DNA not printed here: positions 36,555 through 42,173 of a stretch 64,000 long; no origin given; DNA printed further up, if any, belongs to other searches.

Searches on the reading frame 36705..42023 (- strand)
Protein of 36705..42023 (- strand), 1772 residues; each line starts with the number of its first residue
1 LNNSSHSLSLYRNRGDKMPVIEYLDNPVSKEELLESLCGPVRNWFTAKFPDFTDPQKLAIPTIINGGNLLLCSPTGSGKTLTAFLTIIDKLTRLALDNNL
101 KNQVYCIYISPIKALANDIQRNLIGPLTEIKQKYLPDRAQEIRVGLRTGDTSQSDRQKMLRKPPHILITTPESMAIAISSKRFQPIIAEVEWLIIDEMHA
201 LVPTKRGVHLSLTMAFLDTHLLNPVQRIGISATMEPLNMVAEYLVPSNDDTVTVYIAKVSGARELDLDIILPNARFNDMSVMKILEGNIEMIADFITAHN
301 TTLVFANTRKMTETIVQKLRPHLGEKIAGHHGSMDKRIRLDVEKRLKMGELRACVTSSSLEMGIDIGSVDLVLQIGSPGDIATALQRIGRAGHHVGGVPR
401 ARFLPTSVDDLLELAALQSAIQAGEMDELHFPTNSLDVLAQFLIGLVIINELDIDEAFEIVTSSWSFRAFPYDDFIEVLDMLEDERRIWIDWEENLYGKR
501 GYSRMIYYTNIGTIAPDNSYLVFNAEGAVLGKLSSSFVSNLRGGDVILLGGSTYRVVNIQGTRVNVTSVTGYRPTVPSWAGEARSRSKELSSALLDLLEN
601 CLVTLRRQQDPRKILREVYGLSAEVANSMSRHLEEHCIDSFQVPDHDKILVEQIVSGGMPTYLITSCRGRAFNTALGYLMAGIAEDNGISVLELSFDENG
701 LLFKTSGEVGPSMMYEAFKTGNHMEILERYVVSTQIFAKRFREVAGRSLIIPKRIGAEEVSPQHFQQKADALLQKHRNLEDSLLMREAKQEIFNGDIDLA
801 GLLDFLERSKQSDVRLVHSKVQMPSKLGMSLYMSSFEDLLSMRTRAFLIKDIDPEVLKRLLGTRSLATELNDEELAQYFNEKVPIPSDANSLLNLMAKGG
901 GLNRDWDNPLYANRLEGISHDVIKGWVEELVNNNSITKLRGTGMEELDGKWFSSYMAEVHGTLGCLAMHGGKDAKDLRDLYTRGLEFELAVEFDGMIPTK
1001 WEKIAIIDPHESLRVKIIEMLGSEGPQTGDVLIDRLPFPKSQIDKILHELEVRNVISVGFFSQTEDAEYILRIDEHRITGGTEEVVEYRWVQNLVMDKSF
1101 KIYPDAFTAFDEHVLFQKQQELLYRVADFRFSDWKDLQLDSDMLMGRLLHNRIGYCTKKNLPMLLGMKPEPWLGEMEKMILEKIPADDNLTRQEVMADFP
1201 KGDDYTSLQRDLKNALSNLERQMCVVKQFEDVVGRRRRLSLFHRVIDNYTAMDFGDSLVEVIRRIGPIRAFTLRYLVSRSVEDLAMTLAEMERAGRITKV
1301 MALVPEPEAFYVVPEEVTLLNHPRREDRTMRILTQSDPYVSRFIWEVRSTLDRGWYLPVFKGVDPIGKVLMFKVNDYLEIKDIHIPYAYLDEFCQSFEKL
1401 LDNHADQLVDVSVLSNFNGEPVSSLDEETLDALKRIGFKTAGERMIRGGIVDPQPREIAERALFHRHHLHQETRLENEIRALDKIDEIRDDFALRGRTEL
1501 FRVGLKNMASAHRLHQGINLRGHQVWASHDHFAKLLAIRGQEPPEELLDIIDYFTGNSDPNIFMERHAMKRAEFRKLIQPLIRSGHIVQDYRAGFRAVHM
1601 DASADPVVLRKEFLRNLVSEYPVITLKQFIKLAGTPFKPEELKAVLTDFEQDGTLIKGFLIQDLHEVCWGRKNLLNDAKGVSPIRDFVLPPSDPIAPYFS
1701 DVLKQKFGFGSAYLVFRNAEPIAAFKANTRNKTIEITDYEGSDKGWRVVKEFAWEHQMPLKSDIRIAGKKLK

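Call 78: search_protein_families(library=pfam, proteins=[window:36705-42023:-], max_evalue=0.00001)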
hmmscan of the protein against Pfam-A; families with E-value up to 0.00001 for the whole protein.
window:36705-42023:- (1772 aa): 6 families
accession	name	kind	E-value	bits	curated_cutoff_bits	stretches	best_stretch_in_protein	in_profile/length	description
PF08494.16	DEAD_assoc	-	2.4e-30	106.3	23.5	1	643-827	1-190/191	DEAD/H associated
PF00270.35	DEAD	-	5.5e-30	104.7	26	1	53-235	1-161/167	DEAD/DEAH box helicase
PF19306.5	WH_Lhr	-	1e-27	97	27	1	420-571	2-163/168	Large helicase-related protein, winged helix domain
PF00271.37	Helicase_C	-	1.2e-19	71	23.5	1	290-393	4-108/110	Helicase conserved C-terminal domain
PF04851.21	ResIII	-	3.5e-07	30.7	22.5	1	56-235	8-163/164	Type III restriction enzyme, res subunit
PF06224.18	AlkZ-like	-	9.2e-07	29.2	25.9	0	1172-1340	84-252/329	DNA glycosylase AlkZ-like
